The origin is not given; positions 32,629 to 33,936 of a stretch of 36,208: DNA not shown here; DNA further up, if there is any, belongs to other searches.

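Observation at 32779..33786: HEPN-like (R-x4-H) single-protein candidate abortive-infection effector with an unknown N-terminal domain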

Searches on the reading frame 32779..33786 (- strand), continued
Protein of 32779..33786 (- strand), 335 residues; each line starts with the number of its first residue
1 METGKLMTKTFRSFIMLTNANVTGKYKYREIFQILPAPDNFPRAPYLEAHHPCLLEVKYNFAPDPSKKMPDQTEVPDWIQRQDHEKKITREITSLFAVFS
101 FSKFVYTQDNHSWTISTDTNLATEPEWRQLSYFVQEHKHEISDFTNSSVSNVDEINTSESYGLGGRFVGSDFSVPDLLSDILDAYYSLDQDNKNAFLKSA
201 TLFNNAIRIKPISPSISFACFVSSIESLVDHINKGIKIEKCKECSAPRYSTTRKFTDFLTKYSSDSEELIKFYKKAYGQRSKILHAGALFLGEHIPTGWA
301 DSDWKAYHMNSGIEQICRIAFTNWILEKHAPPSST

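Call 59: find_encoding_contigs(protein=P0008, flank=8000, max_places=2)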
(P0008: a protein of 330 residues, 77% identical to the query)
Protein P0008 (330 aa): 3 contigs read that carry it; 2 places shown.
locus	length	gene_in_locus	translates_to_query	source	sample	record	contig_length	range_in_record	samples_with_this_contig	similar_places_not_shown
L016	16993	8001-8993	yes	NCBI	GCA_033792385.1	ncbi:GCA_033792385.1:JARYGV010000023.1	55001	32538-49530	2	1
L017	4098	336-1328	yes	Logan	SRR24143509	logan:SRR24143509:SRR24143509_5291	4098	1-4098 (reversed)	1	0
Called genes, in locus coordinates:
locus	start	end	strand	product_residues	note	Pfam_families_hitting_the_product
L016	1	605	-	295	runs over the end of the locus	PF02678:Pirin, PF05726:Pirin_C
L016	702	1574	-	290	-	PF00561:Abhydrolase_1 (weak), PF12146:Hydrolase_4, PF12697:Abhydrolase_6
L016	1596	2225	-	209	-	PF01810:LysE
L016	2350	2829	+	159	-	PF13673:Acetyltransf_10, PF00583:Acetyltransf_1, PF13508:Acetyltransf_7, PF08445:FR47 (weak)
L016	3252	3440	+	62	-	PF09489:CbtB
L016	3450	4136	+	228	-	PF09490:CbtA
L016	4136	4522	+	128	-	PF01890:CbiG_C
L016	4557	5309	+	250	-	PF00590:TP_methylase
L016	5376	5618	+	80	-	PF06906:DUF1272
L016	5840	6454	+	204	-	PF00072:Response_reg, PF00196:GerE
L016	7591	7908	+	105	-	-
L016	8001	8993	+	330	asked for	-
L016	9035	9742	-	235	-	-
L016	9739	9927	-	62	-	-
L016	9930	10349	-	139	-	-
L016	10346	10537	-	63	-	-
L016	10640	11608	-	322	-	-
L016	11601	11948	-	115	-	-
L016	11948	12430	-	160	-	-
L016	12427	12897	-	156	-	-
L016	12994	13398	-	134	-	-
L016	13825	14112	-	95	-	-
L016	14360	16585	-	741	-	PF13481:AAA_25 (weak), PF12802:MarR_2 (weak)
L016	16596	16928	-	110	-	PF05930:Phage_AlpA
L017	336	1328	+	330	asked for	-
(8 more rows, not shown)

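Call 61: search_protein_families(library=padloc, proteins=[P0030, P0033, P0041, P0060, P0078, P0098, P0120, P0145, P0160, P0177], max_evalue=1)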
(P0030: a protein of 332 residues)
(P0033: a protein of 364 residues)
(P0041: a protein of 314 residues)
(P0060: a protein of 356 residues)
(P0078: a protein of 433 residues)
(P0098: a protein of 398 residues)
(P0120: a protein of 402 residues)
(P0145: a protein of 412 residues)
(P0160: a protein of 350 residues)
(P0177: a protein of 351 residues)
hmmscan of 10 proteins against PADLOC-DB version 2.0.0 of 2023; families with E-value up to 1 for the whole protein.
P0030 (332 aa): 0 families

P0033 (364 aa): 1 family
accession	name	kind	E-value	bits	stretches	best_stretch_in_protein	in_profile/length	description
PDLC03836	DzbB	-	0.00062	17.3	1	260-308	258-309/341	-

P0041 (314 aa): 0 families

P0060 (356 aa): 1 family
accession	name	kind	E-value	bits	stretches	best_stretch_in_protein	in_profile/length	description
PDLC03836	DzbB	-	0.00042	17.9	1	268-323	269-317/341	-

P0078 (433 aa): 1 family
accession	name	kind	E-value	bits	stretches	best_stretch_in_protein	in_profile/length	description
PDLC04181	HEC-01A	-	0.026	11.2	1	138-195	180-236/434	-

P0098 (398 aa): 0 families

P0120 (402 aa): 0 families

P0145 (412 aa): 0 families

P0160 (350 aa): 0 families

P0177 (351 aa): 0 families

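Call 73: list_cluster_members(proteins=[P0031, P0032, P0033, P0036, P0042, P0060, P0078, P0098, P0120, P0145])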
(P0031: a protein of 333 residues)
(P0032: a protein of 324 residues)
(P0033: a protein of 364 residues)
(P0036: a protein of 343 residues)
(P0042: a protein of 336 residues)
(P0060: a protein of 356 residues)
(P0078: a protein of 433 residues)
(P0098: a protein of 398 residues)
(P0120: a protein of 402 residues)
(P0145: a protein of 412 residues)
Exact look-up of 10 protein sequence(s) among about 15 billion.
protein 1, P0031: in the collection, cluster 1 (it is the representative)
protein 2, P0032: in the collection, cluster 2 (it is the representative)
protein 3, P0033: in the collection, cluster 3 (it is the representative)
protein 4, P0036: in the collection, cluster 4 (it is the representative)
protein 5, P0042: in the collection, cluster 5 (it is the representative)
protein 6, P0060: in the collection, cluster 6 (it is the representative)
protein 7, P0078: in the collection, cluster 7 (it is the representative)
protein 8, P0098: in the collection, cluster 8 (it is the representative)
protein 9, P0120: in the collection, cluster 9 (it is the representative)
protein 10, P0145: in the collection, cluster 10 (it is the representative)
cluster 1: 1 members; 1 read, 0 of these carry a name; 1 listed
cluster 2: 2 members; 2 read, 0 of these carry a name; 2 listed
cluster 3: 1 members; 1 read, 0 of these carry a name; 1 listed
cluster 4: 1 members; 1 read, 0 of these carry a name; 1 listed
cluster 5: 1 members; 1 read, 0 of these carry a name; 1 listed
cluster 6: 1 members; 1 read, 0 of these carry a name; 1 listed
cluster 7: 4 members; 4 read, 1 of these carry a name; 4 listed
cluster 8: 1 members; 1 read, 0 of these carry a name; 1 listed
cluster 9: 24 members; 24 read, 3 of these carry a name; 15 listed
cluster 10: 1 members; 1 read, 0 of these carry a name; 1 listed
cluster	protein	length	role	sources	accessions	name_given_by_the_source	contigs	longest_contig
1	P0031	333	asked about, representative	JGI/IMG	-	-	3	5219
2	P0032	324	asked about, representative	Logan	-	-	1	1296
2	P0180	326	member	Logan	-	-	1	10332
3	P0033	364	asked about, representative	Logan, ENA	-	-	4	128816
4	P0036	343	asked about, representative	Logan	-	-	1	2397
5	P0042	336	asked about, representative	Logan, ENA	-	-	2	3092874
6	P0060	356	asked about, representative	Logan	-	-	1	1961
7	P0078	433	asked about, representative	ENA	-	-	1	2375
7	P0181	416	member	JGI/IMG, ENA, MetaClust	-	\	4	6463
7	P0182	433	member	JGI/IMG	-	-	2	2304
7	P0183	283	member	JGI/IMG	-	-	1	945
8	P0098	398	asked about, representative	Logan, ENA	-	-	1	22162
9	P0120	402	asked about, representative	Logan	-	-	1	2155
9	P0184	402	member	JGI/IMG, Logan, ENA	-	hypothetical protein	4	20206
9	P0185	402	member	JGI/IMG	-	hypothetical protein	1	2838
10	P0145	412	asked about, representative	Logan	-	-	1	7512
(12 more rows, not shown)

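Call 74: find_encoding_contigs(protein=P0033, flank=8000, max_places=3)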
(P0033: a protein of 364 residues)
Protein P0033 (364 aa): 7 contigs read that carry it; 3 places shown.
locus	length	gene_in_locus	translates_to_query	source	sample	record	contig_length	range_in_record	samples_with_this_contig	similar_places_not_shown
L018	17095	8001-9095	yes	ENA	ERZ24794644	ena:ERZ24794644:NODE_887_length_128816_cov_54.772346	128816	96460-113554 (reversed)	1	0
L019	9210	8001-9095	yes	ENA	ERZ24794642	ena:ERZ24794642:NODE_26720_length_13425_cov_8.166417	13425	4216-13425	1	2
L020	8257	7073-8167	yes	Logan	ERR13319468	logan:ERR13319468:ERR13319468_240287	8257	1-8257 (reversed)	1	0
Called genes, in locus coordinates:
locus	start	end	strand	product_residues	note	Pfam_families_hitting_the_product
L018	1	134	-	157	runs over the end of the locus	-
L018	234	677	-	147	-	-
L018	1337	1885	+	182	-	PF00239:Resolvase, PF02796:HTH_7 (weak)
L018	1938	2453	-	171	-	PF03592:Terminase_2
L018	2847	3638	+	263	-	-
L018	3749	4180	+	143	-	PF05930:Phage_AlpA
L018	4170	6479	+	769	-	PF13362:Toprim_3, PF13662:Toprim_4 (weak), PF08706:D5_N, PF19263:DUF5906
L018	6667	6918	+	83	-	-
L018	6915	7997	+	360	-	PF00589:Phage_integrase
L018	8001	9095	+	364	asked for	-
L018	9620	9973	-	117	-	PF13411:MerR_1, PF00376:MerR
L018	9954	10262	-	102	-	PF00216:Bac_DNA_binding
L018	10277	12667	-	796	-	PF01588:tRNA_bind, PF03483:B3_4, PF03484:B5, PF17759:tRNA_synthFbeta, PF03147:FDX-ACB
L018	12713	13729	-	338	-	PF02912:Phe_tRNA-synt_N, PF01409:tRNA-synt_2d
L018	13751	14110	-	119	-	PF00453:Ribosomal_L20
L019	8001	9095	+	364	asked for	-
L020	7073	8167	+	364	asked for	-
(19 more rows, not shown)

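Call 75: find_encoding_contigs(protein=P0042, flank=8000, max_places=2)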
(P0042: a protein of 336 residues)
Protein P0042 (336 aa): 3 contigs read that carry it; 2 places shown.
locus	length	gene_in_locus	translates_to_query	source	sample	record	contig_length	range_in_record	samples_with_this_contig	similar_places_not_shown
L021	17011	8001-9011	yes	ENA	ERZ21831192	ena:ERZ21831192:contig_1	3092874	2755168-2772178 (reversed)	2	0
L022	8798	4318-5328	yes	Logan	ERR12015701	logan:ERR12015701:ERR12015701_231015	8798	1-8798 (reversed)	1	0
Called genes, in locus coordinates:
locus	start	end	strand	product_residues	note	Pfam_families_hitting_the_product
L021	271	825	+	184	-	PF04343:DUF488, PF22751:DUF488-N3a (weak)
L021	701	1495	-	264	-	-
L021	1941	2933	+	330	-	PF04471:Mrr_cat, PF22722:NA-iREase1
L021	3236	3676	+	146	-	-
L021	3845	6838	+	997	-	PF04313:HSDR_N (faint), PF02384:N6_Mtase, PF20473:MmeI_Mtase, PF07669:Eco57I, PF12950:TaqI_C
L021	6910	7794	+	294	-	-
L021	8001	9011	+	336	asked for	-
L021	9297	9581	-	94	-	PF01541:GIY-YIG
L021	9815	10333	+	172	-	-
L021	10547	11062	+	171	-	-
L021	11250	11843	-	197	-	PF16158:N_BRCA1_IG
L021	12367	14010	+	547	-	PF00890:FAD_binding_2, PF01266:DAO, PF03486:HI0933_like (faint), PF12831:FAD_oxidored (weak)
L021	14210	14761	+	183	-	PF03551:PadR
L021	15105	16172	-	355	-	PF00266:Aminotran_5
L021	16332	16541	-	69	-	-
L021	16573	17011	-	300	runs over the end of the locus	PF04203:Sortase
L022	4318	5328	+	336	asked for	-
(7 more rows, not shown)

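Call 78: search_protein_families(library=padloc, proteins=[L014:8952-9905:+, L014:11384-12388:+, L014:12419-14557:-, L001:4526-5716:+, L001:5713-7866:+, L021:6910-7794:+, L003:6815-7759:+, L009:2556-3752:+, L015:2661-4043:+, L016:9035-9742:-], max_evalue=0.001)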
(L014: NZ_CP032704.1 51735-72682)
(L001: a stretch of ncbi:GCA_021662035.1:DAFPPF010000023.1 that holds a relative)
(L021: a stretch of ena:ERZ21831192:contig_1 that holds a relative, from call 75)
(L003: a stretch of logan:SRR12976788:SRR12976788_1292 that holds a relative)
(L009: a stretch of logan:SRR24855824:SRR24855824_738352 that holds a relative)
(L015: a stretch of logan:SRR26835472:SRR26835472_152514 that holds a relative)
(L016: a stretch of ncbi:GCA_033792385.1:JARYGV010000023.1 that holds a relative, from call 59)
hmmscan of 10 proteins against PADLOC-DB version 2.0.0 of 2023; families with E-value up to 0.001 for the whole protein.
L014:8952-9905:+ (317 aa): 0 families

L014:11384-12388:+ (334 aa): 1 family
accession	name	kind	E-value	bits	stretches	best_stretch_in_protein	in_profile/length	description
PDLC04038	PD-T4-5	-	9.6e-24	82.2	2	134-215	119-208/309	-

L014:12419-14557:- (712 aa): 20 families
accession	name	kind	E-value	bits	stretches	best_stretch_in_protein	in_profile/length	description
PDLC04889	PDC-S06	-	7.8e-298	987.8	1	1-698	1-688/693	-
PDLC03859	LmuB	-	1.5e-14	52.1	2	206-493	327-586/611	-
PDLC04897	PDC-S06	-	9.1e-12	42.3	1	270-489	340-579/727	-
PDLC04894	PDC-S06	-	2.6e-11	40.8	1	418-490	500-572/740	-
PDLC04890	PDC-S06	-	7.1e-11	39.4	1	333-488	414-573/732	-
PDLC04887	PDC-S06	-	1.5e-09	35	1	285-468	403-597/790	-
PDLC05023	PDC-S46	-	1.6e-08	31.7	1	420-578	412-568/719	-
PDLC04886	PDC-S06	-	6.7e-08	29.8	1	336-488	417-572/727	-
PDLC04135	mad3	-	1.1e-07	29.8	1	29-491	30-326/374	mads_3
PDLC04892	PDC-S06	-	1.4e-07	28.2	1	422-459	614-652/843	-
PDLC04891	PDC-S06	-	5.8e-07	26.3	1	422-490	623-687/858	-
PDLC04898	PDC-S06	-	3.1e-06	23.8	0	347-490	462-609/752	-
PDLC03865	LmuB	-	4.7e-06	23.1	0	256-371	623-728/1007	-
PDLC04140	mad8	-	1.5e-05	22.7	0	13-505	19-247/314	mads_8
PDLC04896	PDC-S06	-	5.1e-05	20.1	1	327-471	413-552/732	-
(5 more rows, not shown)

L001:4526-5716:+ (396 aa): 1 family
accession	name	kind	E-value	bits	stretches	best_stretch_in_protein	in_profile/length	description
PDLC04764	PDC-M65A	-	3.5e-43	146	1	4-394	5-395/398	-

L001:5713-7866:+ (717 aa): 1 family
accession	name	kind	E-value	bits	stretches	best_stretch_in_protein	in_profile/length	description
PDLC04765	PDC-M65B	-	9.3e-113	375.9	1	1-701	1-743/763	-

L021:6910-7794:+ (294 aa): 0 families

L003:6815-7759:+ (314 aa): 1 family
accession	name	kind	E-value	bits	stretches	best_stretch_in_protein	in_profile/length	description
PDLC00645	ZorE2|ZorE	-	0.00095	16.3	0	42-215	189-360/375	HNH endonuclease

L009:2556-3752:+ (398 aa): 0 families

L015:2661-4043:+ (460 aa): 9 families
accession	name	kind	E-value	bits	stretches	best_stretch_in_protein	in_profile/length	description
PDLC00764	PycC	-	5e-184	610.4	1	3-460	2-449/449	Pycsar cyclase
PDLC02370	PycC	-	2.7e-108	360.4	1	46-394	24-336/340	-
PDLC00761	PycC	-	1.5e-62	209.9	1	72-444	71-423/438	Pycsar cyclase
PDLC00767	PycC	-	1.5e-52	177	1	83-313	70-292/337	Pycsar cyclase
PDLC02367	PycC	-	5.5e-15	53.4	1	90-264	28-192/226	-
PDLC00734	PycC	-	5e-10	37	1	102-258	186-333/374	Pycsar cyclase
PDLC00766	PycC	-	3.6e-09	34.4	1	98-264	36-195/232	Pycsar cyclase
PDLC02369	PycC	-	3.5e-07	28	1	105-255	46-182/248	-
PDLC00762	PycC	-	2.8e-05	21.2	1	136-263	316-444/508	Pycsar cyclase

L016:9035-9742:- (235 aa): 0 families

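Call 79: search_protein_families(library=pfam, proteins=[L014:8952-9905:+, L014:11384-12388:+, L014:12419-14557:-, L014:7835-8713:-], max_evalue=0.001)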
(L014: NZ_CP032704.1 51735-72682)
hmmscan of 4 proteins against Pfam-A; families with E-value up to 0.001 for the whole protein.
L014:8952-9905:+ (317 aa): 0 families

L014:11384-12388:+ (334 aa): 1 family
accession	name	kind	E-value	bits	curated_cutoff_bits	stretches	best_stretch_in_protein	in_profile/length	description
PF07751.16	Abi_2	-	9.2e-05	23.2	25.6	1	11-212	22-183/184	Abi-like protein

L014:12419-14557:- (712 aa): 2 families
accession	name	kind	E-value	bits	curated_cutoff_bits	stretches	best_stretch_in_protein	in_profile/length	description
PF13166.12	AAA_13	-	6.9e-18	65.2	36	1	288-490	365-572/713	AAA domain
PF00005.33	ABC_tran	-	0.0002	22.4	25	0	415-453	102-136/137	ABC transporter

L014:7835-8713:- (292 aa): 1 family
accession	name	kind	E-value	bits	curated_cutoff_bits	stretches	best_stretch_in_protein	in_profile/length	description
PF04471.18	Mrr_cat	-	1.5e-05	25.5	21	1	144-248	6-113/115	Restriction endonuclease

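Call 80: find_homologous_proteins(query=L014:11384-12388:+, max_evalue=1e-10)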
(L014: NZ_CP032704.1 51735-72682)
Query L014:11384-12388:+ (334 aa): 147 proteins with E <= 1e-10 among 4119 candidates; the best 120 are listed.
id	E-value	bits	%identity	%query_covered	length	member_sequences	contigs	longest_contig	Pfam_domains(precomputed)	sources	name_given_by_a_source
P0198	1.6e-204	697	88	100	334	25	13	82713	PF07751.17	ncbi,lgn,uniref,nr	ncbi:CAAX protease [Pantoea sp. Ap-870]|uniref:Abi family protein n=1 Tax=Pantoea sp. Ap-870 TaxID=2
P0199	2.0e-203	693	88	99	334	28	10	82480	PF07751.17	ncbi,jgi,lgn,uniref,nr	ncbi:Abi family protein [Enterobacter hormaechei]|uniref:Abi family protein n=1 Tax=Enterobacter hor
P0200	6.4e-199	678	85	100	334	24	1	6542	PF07751.17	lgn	-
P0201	2.5e-191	653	82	100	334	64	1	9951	PF07751.17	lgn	-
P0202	4.2e-191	653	83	100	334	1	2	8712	PF07751.17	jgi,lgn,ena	-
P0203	1.1e-187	641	81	100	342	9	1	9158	PF07751.17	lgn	-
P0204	1.7e-167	575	82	87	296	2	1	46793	PF07751.17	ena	-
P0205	1.3e-159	549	70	99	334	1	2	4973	-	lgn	-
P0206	2.8e-153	528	69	99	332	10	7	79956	PF07751.17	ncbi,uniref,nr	ncbi:CAAX protease [Lonsdalea populi]|uniref:Abi family protein n=1 Tax=Lonsdalea TaxID=1082702 RepI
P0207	3.8e-152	525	68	99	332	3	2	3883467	-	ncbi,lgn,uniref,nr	ncbi:Abi family protein [Erwinia tasmaniensis]|uniref:Abi-like protein n=1 Tax=Erwinia tasmaniensis 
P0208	7.0e-152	524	68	99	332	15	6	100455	-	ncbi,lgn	ncbi:CAAX protease [Serratia marcescens]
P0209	4.4e-151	521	68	99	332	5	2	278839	-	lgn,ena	-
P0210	7.7e-151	520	68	99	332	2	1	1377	PF07751.17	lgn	-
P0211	2.6e-150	518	68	99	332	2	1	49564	PF07751.17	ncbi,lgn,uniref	ncbi:CAAX protease [Edaphovirga cremea]|uniref:CAAX protease n=1 Tax=Edaphovirga cremea TaxID=226724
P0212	8.4e-150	517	67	99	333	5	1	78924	PF07751.17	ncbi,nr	ncbi:Abi family protein [Yersinia hibernica]|nr:Abi family protein [Yersinia hibernica]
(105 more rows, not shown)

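Call 87: search_protein_families(library=pfam, proteins=[L007:97-594:-, L007:674-1579:+, L007:1861-2832:+, L007:5061-5615:+, L007:6061-6735:+, L007:9194-9718:-, L007:9715-10485:-, L007:11011-12132:-, L007:13313-14200:-, L007:14188-15450:-], max_evalue=0.001)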
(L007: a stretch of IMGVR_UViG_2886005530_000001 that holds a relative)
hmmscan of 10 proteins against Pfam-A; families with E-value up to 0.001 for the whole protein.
L007:97-594:- (165 aa): 0 families

L007:674-1579:+ (301 aa): 2 families
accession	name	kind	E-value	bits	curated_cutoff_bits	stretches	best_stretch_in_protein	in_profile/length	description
PF03466.25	LysR_substrate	-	2e-22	80.1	28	1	102-287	8-199/209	LysR substrate binding domain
PF00126.33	HTH_1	-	1.2e-15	57.6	26.6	1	15-73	2-60/60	Bacterial regulatory helix-turn-helix protein, lysR family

L007:1861-2832:+ (323 aa): 1 family
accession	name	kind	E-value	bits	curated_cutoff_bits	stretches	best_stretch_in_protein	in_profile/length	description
PF00419.26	Fimbrial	-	1.2e-15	58.6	25.6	1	185-322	10-150/151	Fimbrial protein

L007:5061-5615:+ (184 aa): 1 family
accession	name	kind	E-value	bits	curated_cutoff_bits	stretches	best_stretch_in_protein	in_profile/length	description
PF25613.1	DUF7941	-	1.5e-12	48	27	1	6-176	5-172/276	Family of unknown function (DUF7941)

L007:6061-6735:+ (224 aa): 1 family
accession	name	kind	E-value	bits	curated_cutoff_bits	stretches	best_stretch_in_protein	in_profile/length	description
PF02586.19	SRAP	-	4.7e-45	154.2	27.1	1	4-211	1-213/214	SOS response associated peptidase (SRAP)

L007:9194-9718:- (174 aa): 1 family
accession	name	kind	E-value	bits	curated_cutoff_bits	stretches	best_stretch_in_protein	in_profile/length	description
PF03245.18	Phage_lysis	-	5.3e-06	27.1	25.4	1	58-170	19-122/126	Bacteriophage Rz lysis protein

L007:9715-10485:- (256 aa): 1 family
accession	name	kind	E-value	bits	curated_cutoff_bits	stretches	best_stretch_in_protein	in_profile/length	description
PF00182.24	Glyco_hydro_19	-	8.9e-06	26.1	25.5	1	150-211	95-157/232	Chitinase class I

L007:11011-12132:- (373 aa): 1 family
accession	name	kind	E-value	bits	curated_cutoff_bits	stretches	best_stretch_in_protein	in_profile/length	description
PF07484.17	Collar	-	2.4e-16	59.9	24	1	183-240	1-57/57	Phage Tail Collar Domain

L007:13313-14200:- (295 aa): 0 families

L007:14188-15450:- (420 aa): 6 families
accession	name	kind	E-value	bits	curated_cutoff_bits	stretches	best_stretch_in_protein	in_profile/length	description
PF13304.12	AAA_21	-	4.5e-20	73.3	27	2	313-404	210-302/304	AAA domain, putative AbiEii toxin, Type IV TA system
PF13175.12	AAA_15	-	1e-17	65.3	32.1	1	4-405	3-374/374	AAA ATPase domain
PF02463.25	SMC_N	-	4.5e-11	43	40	1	4-49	2-49/220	RecF/RecN/SMC N terminal domain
PF00005.33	ABC_tran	-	6.9e-09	36.9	25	1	26-55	13-42/137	ABC transporter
PF13476.12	AAA_23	-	3.5e-05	25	27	1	11-82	9-79/201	AAA domain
PF13555.12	AAA_29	-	0.00041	20.5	27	1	12-49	12-47/61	P-loop containing region of AAA domain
